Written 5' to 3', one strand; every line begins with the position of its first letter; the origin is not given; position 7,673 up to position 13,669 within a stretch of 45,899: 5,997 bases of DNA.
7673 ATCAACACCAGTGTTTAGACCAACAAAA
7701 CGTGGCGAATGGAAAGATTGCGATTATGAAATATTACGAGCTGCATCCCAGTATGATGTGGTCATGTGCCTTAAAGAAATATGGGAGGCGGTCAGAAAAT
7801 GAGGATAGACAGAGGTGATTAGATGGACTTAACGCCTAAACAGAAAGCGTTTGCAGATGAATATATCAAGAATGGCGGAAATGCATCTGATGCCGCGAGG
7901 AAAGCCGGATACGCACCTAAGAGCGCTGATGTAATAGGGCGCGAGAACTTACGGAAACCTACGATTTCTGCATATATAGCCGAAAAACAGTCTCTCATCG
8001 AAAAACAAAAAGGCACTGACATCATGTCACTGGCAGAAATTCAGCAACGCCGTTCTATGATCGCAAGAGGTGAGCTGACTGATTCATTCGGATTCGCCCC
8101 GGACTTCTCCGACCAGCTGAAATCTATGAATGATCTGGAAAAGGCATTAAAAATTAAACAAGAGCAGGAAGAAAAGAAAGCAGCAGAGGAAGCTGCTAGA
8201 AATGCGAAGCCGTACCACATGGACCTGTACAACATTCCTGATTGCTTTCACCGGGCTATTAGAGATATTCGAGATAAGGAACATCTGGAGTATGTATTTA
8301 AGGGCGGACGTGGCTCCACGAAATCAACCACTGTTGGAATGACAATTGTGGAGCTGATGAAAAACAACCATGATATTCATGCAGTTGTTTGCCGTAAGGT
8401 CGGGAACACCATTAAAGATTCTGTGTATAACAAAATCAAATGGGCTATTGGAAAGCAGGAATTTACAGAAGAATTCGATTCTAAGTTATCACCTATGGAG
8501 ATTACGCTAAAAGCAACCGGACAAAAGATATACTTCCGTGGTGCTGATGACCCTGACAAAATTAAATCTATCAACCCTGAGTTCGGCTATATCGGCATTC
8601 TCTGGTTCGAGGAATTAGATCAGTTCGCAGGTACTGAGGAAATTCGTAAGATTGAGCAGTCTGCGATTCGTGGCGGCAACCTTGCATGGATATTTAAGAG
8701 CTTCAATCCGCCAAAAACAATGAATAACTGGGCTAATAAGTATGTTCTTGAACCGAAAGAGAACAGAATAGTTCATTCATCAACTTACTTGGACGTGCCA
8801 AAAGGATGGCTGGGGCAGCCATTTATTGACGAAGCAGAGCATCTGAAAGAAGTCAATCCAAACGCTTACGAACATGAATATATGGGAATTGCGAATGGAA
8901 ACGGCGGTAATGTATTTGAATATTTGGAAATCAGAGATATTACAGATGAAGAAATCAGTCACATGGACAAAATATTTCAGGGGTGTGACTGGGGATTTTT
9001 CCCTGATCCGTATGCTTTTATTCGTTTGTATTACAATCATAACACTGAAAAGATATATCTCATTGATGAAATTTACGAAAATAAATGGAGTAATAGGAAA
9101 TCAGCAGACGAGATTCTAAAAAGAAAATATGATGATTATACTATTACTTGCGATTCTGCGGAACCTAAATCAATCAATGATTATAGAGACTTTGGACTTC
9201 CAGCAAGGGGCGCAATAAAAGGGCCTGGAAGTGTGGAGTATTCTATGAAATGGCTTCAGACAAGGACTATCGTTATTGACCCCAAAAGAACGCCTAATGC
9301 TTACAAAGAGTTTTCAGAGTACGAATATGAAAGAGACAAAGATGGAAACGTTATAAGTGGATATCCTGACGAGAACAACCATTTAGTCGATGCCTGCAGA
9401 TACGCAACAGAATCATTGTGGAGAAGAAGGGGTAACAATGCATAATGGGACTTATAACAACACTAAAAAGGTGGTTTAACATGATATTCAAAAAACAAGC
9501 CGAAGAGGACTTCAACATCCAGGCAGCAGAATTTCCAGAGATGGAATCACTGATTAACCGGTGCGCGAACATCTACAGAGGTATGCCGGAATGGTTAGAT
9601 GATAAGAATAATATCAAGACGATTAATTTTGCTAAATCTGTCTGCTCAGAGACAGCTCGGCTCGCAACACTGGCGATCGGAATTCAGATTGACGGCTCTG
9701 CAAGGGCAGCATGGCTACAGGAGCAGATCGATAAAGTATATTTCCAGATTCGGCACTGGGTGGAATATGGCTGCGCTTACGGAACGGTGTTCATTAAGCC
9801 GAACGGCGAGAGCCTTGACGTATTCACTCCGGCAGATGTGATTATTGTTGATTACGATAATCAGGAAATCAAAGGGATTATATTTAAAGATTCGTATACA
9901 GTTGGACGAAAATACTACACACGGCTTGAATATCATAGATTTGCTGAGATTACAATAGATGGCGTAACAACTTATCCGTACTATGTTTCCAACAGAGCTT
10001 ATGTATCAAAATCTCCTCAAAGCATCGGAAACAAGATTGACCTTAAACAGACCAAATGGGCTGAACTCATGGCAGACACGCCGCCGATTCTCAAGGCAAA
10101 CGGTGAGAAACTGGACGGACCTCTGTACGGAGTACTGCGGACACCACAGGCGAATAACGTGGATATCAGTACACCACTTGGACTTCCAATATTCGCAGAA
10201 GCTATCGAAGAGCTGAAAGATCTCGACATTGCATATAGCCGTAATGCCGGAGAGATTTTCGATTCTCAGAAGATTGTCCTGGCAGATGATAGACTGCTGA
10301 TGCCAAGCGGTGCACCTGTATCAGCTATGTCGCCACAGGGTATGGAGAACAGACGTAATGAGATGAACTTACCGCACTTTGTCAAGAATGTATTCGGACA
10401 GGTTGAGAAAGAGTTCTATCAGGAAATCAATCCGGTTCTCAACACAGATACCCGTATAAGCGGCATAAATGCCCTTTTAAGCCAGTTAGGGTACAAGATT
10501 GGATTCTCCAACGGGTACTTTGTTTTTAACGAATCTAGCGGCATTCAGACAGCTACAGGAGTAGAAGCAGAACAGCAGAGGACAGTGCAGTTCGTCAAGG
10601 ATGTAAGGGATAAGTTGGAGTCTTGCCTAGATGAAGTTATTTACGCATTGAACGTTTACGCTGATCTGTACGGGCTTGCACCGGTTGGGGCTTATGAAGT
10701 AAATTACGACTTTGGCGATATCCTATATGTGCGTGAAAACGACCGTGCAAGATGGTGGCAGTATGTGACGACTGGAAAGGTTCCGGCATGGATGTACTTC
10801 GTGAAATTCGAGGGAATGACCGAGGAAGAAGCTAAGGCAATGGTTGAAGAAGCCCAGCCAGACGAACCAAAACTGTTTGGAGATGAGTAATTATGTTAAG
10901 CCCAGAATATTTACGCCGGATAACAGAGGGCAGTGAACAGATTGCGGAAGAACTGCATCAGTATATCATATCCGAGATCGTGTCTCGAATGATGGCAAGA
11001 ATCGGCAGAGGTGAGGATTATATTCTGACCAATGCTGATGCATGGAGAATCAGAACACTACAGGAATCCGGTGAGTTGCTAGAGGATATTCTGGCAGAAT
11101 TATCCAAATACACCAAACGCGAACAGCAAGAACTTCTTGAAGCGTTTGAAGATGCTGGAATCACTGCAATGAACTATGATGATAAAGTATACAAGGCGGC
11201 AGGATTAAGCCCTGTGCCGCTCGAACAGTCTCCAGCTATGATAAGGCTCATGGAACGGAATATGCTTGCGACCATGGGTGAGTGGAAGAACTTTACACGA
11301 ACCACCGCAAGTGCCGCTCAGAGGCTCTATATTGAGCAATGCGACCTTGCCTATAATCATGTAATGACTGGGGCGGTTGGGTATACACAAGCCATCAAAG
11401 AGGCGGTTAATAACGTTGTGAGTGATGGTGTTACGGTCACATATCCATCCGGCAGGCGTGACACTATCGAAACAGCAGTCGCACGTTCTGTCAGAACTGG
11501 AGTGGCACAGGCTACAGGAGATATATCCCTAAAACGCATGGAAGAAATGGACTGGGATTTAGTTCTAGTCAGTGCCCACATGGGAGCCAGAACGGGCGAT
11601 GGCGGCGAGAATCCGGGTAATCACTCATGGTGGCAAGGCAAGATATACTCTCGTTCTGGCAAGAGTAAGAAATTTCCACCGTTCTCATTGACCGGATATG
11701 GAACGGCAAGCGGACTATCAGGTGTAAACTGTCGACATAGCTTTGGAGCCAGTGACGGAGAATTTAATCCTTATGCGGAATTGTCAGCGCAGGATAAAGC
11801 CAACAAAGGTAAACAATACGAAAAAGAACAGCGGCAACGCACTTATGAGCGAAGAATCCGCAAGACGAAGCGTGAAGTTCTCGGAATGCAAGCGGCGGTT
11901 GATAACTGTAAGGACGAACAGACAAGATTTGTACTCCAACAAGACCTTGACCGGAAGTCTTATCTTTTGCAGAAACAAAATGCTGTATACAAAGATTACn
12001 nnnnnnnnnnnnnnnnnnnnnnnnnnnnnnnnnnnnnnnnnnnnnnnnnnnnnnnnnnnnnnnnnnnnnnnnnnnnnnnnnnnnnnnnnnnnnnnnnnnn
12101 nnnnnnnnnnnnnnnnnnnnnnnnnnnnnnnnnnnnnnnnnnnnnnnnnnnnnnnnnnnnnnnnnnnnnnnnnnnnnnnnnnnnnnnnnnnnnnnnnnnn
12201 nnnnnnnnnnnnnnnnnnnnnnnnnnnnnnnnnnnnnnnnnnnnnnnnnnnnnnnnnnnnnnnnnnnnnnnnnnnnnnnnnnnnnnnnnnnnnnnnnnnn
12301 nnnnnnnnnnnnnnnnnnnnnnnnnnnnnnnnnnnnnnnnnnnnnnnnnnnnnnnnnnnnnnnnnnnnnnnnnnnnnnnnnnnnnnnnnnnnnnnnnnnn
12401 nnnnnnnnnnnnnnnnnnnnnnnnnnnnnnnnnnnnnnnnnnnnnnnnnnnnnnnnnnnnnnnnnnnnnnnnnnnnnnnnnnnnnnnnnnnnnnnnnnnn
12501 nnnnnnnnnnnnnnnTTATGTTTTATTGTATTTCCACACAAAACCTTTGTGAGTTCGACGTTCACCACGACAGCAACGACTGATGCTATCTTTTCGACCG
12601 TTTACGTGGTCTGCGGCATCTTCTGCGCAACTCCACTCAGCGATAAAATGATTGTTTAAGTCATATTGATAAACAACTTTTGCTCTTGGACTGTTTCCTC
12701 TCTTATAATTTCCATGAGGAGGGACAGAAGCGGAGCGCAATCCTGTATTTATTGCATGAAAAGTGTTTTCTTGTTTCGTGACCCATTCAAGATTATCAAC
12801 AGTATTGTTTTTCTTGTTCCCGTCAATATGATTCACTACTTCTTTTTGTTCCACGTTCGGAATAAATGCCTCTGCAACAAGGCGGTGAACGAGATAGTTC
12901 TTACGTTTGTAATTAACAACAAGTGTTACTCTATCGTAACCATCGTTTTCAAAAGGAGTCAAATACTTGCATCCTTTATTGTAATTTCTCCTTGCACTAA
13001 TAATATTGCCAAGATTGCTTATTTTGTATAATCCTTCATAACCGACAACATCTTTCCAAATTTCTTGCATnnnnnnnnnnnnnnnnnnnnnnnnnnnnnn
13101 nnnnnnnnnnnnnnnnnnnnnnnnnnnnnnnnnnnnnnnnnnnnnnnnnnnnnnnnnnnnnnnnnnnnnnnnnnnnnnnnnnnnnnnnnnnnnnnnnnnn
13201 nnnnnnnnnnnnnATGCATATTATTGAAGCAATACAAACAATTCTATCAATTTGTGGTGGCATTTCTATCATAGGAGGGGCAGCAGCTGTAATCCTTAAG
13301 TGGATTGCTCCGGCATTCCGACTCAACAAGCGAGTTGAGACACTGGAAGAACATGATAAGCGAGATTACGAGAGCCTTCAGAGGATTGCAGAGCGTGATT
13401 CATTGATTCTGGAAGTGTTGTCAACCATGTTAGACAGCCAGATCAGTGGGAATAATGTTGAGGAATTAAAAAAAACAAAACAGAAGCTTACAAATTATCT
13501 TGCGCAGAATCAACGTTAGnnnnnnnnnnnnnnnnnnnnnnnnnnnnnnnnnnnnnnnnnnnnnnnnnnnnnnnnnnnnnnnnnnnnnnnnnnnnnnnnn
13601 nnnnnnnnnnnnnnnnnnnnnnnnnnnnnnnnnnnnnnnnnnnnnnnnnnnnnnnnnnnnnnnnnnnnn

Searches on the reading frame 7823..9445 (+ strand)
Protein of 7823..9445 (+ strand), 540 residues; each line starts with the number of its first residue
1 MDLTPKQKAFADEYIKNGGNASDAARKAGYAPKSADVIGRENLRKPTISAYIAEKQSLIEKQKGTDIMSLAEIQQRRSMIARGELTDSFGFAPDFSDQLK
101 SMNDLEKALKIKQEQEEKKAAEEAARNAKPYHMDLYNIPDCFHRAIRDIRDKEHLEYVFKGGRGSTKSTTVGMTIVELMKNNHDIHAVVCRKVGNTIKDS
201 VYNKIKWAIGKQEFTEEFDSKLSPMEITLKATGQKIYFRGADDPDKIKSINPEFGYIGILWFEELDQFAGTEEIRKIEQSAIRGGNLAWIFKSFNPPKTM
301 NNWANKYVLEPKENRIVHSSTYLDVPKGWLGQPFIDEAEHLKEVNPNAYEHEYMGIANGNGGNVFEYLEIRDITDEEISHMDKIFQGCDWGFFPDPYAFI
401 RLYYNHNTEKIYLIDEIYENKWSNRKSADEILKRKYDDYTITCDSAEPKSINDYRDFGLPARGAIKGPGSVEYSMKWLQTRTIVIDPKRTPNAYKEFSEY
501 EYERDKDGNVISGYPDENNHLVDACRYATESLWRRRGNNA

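Call 33: search_protein_families(library=pfam, proteins=[window:7823-9445:+], max_evalue=0.001)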
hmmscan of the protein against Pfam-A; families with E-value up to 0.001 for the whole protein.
window:7823-9445:+ (540 aa): 4 families
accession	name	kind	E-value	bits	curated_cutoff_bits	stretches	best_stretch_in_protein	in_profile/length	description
PF04466.19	Terminase_3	-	9.9e-39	133.4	23.2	1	157-355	5-200/201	Phage terminase large subunit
PF03592.21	Terminase_2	-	2.2e-22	80.7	26.1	1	3-110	1-100/141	Terminase small subunit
PF17288.8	Terminase_3C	-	1.4e-14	55.2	26.7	1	389-530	1-154/155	Terminase RNAseH like domain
PF03237.21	Terminase_6N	-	4.1e-06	27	22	1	160-370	3-213/215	Terminase large subunit, T4likevirus-type, N-terminal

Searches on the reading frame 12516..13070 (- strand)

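Call 6: search_protein_families(library=pfam, proteins=[window:12516-13070:-], max_evalue=0.1)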
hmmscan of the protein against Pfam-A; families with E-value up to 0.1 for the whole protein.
window:12516-13070:- (184 aa): 4 families
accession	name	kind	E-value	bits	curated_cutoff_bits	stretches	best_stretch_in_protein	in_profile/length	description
PF13392.12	HNH_3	-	3.3e-15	55.9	24.8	1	59-102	1-44/46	HNH endonuclease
PF07463.16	NUMOD4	-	9.1e-12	45.5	23.4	1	3-50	1-48/49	NUMOD4 motif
PF07453.19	NUMOD1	-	2.1e-05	25.1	22.8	1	133-166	3-36/37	NUMOD1 domain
PF22083.2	I-HmuI_NUMOD-like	-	0.0019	18.1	27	1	150-179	16-45/46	DNA endonuclease I-HmuI-like, NUMOD-like domain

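Call 7: search_protein_families(library=phrogs, proteins=[window:12516-13070:-], max_evalue=0.1)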
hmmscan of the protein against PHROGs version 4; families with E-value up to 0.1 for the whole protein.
window:12516-13070:- (184 aa): 23 families
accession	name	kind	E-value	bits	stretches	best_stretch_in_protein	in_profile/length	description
phrog_59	-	DNA, RNA and nucleotide metabolism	7.8e-49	168.2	1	1-180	136-285/423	HNH endonuclease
phrog_959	-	DNA, RNA and nucleotide metabolism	2.2e-34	119.2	1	1-112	4-112/138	HNH endonuclease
phrog_1492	-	DNA, RNA and nucleotide metabolism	1.4e-29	104.5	1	1-111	43-164/414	HNH endonuclease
phrog_37683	-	unknown function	6.1e-18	65.9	1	15-106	121-208/279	-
phrog_99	-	DNA, RNA and nucleotide metabolism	9.8e-15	56.1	1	2-107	111-206/383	HNH endonuclease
phrog_826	-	DNA, RNA and nucleotide metabolism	5.1e-10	40.4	1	43-108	95-160/281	HNH endonuclease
phrog_15471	-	DNA, RNA and nucleotide metabolism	6.9e-08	33.5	1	39-105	12-79/183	HNH endonuclease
phrog_10730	-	DNA, RNA and nucleotide metabolism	7.3e-08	33.4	1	39-103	70-138/234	HNH endonuclease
phrog_20162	-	DNA, RNA and nucleotide metabolism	1.4e-07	32.8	1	131-182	31-82/88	HNH endonuclease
phrog_17657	-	DNA, RNA and nucleotide metabolism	7.2e-07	30.2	1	13-99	78-167/168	HNH endonuclease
phrog_7545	-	DNA, RNA and nucleotide metabolism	7.9e-07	30.4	1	40-101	63-128/160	HNH endonuclease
phrog_30377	-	DNA, RNA and nucleotide metabolism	1.6e-06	29.2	1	59-108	10-57/82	HNH endonuclease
phrog_4578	-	DNA, RNA and nucleotide metabolism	6.3e-06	27.1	1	61-104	14-57/130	HNH endonuclease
phrog_14913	-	DNA, RNA and nucleotide metabolism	1.5e-05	26.1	1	41-102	21-84/149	HNH endonuclease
phrog_21964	-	DNA, RNA and nucleotide metabolism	0.0001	23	1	42-100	147-206/244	HNH endonuclease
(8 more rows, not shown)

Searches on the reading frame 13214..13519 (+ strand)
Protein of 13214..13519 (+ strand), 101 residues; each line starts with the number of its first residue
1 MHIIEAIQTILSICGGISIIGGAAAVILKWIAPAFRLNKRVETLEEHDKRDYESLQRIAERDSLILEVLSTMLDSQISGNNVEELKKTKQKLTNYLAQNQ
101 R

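Call 6: search_protein_families(library=pfam, proteins=[window:13214-13519:+], max_evalue=0.1)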
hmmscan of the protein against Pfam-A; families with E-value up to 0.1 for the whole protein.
window:13214-13519:+ (101 aa): 0 families

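Call 7: search_protein_families(library=phrogs, proteins=[window:13214-13519:+], max_evalue=0.1)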
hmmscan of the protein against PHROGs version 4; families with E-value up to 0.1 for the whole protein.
window:13214-13519:+ (101 aa): 2 families
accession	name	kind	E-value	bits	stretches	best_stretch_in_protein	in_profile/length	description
phrog_16723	-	unknown function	0.054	14.2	1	43-98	148-200/220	-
phrog_1009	-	unknown function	0.055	14.6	0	6-57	7-52/103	-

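Call 9: search_protein_families(library=padloc, proteins=[window:13214-13519:+], max_evalue=1)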
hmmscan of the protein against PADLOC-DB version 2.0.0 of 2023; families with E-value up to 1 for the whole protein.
window:13214-13519:+ (101 aa): 0 families

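Call 10: search_protein_families(library=ncbifam, proteins=[window:13214-13519:+], max_evalue=1)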
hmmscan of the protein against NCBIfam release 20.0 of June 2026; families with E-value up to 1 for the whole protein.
window:13214-13519:+ (101 aa): 1 family
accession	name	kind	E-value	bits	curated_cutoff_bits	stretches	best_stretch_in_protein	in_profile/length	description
NF000856.0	PRK00075.2-5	equivalog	0.077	12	343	1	6-51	253-298/334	cobalt-precorrin-5B (C(1))-methyltransferase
